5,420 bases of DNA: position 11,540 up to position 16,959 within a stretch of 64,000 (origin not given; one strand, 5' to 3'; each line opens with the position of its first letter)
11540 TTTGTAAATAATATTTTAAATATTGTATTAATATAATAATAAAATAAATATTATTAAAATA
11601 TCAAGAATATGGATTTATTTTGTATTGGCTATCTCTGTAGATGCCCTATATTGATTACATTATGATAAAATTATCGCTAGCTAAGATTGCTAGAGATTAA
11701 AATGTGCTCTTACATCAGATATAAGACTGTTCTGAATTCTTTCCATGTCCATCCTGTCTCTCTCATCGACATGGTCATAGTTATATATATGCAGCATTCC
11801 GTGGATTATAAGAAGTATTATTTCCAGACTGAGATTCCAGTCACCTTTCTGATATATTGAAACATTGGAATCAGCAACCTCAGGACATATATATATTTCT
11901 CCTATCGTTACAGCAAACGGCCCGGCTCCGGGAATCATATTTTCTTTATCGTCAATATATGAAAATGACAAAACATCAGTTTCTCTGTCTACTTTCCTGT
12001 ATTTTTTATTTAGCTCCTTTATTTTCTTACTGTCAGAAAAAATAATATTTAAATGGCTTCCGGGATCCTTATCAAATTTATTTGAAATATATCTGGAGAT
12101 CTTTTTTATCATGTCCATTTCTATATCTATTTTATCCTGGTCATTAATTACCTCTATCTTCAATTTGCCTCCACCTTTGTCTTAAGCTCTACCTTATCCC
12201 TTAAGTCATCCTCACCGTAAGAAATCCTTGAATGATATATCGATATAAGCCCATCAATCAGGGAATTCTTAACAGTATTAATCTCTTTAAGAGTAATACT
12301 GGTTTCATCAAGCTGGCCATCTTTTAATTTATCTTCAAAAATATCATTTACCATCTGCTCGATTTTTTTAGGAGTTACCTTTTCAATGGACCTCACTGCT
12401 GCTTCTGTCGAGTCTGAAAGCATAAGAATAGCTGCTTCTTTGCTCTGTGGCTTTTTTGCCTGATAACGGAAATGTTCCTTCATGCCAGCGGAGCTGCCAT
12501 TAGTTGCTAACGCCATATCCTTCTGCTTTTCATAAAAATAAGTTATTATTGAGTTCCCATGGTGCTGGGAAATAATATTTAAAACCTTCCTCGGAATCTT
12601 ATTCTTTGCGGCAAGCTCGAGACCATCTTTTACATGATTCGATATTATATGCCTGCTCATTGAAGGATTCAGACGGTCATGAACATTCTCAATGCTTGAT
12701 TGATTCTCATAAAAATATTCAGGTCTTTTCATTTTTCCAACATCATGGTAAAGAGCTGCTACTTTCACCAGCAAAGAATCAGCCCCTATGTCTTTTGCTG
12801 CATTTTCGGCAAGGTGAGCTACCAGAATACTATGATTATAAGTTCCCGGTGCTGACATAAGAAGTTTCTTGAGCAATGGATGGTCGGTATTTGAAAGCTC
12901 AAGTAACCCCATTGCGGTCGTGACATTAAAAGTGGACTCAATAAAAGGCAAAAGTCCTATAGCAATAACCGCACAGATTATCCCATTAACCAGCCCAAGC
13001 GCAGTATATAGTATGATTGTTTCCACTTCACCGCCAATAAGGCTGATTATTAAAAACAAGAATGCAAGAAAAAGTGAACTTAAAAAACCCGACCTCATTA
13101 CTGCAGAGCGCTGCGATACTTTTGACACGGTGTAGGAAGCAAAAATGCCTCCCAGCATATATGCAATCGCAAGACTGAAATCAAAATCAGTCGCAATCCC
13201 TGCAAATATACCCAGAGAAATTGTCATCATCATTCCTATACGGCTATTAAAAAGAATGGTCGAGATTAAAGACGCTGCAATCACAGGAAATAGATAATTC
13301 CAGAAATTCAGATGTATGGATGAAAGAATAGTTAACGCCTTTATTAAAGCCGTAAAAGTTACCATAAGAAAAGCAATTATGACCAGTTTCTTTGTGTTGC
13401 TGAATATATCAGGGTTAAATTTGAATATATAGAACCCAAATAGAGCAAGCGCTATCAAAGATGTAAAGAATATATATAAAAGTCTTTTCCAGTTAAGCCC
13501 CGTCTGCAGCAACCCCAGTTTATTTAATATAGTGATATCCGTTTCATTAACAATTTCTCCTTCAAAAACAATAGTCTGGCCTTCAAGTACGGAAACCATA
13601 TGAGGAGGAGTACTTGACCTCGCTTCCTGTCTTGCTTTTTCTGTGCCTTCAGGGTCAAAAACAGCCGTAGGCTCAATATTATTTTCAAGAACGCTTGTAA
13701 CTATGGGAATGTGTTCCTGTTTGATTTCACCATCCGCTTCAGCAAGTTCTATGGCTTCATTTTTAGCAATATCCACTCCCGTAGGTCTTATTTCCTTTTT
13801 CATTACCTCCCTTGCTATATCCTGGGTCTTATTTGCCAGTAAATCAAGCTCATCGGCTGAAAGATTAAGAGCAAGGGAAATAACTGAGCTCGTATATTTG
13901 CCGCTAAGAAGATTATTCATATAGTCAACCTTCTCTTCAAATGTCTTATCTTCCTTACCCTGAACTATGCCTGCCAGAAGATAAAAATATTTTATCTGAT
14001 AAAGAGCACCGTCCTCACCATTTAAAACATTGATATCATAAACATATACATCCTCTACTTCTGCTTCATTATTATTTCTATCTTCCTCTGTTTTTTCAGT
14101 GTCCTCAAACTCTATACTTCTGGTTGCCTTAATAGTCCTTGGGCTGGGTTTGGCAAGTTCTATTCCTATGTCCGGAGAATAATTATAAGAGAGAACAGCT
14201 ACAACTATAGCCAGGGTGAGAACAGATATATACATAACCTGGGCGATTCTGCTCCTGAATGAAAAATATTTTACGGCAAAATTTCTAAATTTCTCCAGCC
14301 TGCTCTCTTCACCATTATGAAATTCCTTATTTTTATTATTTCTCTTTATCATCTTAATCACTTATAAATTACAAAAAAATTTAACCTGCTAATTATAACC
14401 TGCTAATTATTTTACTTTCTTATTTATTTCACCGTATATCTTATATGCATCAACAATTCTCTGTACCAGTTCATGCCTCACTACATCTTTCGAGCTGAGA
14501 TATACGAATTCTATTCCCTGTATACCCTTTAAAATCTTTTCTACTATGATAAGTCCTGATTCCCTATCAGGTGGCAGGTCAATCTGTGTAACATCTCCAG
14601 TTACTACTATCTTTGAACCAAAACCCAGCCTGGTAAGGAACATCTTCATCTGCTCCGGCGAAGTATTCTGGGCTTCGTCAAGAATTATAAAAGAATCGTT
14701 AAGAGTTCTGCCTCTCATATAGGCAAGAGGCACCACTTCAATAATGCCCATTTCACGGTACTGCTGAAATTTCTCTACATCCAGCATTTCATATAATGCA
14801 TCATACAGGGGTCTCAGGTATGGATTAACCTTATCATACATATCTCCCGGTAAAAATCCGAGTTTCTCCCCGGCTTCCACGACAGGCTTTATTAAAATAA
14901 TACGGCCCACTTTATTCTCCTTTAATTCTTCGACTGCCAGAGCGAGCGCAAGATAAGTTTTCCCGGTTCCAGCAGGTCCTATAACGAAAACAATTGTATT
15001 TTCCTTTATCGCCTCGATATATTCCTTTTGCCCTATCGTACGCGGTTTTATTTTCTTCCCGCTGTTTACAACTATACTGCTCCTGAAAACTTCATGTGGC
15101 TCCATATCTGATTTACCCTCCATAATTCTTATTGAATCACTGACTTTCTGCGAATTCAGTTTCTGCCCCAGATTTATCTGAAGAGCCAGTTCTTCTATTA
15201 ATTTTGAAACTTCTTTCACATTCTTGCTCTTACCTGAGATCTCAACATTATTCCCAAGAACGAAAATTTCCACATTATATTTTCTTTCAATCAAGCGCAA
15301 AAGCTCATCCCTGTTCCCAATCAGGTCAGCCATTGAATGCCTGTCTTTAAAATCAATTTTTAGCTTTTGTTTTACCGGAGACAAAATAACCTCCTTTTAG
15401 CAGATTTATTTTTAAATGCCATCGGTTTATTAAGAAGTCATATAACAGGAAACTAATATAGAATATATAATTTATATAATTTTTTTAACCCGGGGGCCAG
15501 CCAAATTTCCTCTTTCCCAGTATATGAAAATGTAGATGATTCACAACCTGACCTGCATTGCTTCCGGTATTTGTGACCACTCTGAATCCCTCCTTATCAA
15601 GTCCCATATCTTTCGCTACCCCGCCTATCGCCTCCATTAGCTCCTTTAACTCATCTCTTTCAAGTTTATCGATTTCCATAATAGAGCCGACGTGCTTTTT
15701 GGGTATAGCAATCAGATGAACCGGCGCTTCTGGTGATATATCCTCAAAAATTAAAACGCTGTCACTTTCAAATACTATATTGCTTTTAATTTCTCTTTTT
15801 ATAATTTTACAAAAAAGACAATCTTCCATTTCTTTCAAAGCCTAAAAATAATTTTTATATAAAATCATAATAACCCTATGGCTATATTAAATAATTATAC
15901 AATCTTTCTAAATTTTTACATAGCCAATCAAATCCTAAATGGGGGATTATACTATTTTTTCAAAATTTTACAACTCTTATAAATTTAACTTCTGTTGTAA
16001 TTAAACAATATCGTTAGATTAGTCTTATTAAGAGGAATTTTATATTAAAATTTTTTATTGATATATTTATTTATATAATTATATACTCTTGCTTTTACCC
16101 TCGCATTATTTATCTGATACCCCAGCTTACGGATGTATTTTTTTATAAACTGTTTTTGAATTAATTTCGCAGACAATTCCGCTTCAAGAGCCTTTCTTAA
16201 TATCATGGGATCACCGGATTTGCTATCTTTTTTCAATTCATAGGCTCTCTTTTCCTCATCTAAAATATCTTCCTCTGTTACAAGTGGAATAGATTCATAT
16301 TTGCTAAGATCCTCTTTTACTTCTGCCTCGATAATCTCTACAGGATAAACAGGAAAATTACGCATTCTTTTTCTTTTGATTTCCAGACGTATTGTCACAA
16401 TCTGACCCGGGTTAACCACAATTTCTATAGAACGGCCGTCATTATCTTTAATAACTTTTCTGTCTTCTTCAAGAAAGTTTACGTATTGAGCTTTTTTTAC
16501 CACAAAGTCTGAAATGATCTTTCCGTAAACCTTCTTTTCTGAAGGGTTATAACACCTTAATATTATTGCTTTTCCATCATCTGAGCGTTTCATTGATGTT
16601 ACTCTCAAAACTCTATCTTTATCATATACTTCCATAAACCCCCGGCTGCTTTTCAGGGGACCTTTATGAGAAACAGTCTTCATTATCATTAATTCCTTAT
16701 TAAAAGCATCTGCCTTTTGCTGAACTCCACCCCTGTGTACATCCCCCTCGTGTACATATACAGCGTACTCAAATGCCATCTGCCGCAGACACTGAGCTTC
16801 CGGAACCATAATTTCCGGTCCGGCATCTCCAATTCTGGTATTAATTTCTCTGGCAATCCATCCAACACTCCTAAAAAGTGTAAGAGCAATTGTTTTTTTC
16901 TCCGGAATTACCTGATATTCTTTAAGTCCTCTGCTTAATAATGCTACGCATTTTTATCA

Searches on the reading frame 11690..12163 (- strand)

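Call 33: search_protein_families(library=pfam, proteins=[window:11690-12163:-], max_evalue=0.00001)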
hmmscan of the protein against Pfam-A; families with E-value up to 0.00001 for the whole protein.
window:11690-12163:- (157 aa): 1 family
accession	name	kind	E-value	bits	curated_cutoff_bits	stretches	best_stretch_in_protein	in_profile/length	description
PF02130.23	YbeY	-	3.9e-29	101.6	25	1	17-149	9-127/129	Endoribonuclease YbeY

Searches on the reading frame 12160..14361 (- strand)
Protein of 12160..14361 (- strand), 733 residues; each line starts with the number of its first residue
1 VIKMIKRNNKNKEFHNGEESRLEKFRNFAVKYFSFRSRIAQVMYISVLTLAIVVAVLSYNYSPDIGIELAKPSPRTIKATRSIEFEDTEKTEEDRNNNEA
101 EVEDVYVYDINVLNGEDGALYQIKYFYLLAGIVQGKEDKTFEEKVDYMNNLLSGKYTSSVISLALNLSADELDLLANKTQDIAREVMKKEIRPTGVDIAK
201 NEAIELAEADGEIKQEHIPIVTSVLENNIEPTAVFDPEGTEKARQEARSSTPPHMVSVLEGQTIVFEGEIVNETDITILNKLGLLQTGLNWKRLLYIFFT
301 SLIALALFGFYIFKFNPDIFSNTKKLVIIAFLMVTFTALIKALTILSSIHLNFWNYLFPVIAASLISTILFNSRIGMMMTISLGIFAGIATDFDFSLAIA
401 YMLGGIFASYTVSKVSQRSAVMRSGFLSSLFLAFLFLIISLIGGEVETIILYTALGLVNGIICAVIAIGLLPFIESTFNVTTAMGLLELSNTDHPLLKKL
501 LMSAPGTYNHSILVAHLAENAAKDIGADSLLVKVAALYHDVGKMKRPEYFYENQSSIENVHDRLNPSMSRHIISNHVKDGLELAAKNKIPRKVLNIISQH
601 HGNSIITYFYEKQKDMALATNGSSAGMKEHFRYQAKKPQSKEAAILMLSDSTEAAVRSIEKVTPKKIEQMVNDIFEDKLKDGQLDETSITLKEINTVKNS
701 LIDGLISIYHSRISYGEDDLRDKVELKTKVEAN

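Call 33: search_protein_families(library=pfam, proteins=[window:12160-14361:-], max_evalue=0.00001)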
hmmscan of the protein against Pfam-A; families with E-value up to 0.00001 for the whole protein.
window:12160-14361:- (733 aa): 3 families
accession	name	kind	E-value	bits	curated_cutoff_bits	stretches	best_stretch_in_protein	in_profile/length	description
PF07697.16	7TMR-HDED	-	7.6e-38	131.2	27.6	1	71-286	4-224/224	7TM-HD extracellular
PF07698.17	7TM-7TMR_HD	-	1.3e-35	123.5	29.4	1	291-482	1-190/190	7TM receptor with intracellular HD hydrolase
PF01966.28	HD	-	3.3e-21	76.2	22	1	507-654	1-115/116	HD domain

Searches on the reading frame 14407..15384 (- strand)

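Call 91: search_protein_families(library=pfam, proteins=[window:14407-15384:-], max_evalue=0.00001)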
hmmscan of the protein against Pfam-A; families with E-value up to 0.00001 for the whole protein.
window:14407-15384:- (325 aa): 5 families
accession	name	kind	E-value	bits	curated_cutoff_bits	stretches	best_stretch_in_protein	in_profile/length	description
PF02562.22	PhoH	-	1.3e-96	322.4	27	1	111-315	1-205/205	PhoH-like protein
PF13245.12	AAA_19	-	2.3e-08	34.7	25.1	1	119-268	1-129/134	AAA domain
PF13604.12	AAA_30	-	3.1e-08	34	27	1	118-268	5-128/191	AAA domain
PF13401.12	AAA_22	-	4.5e-07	30.7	27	1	128-254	4-109/130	AAA domain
PF00270.35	DEAD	-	1.1e-06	28.9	26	1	118-170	3-56/167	DEAD/DEAH box helicase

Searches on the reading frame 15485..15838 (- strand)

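Call 92: search_protein_families(library=pfam, proteins=[window:15485-15838:-], max_evalue=0.00001)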
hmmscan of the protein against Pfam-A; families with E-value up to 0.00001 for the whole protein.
window:15485-15838:- (117 aa): 2 families
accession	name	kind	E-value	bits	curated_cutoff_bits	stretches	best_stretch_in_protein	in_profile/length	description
PF01230.28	HIT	-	2.5e-25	89.4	21.5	1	14-111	1-97/98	HIT domain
PF11969.13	DcpS_C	-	1.3e-22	80.8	24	1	7-109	2-102/114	Scavenger mRNA decapping enzyme C-term binding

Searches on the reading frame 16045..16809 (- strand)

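Call 91: search_protein_families(library=pfam, proteins=[window:16045-16809:-], max_evalue=0.00001)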
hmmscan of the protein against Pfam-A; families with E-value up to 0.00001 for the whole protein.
window:16045-16809:- (254 aa): 1 family
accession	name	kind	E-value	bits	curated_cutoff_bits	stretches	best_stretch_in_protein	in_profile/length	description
PF17677.7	Glyco_hydro38C2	-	2.6e-13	50.3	22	1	69-140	3-72/72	Glycosyl hydrolases family 38 C-terminal beta sandwich domain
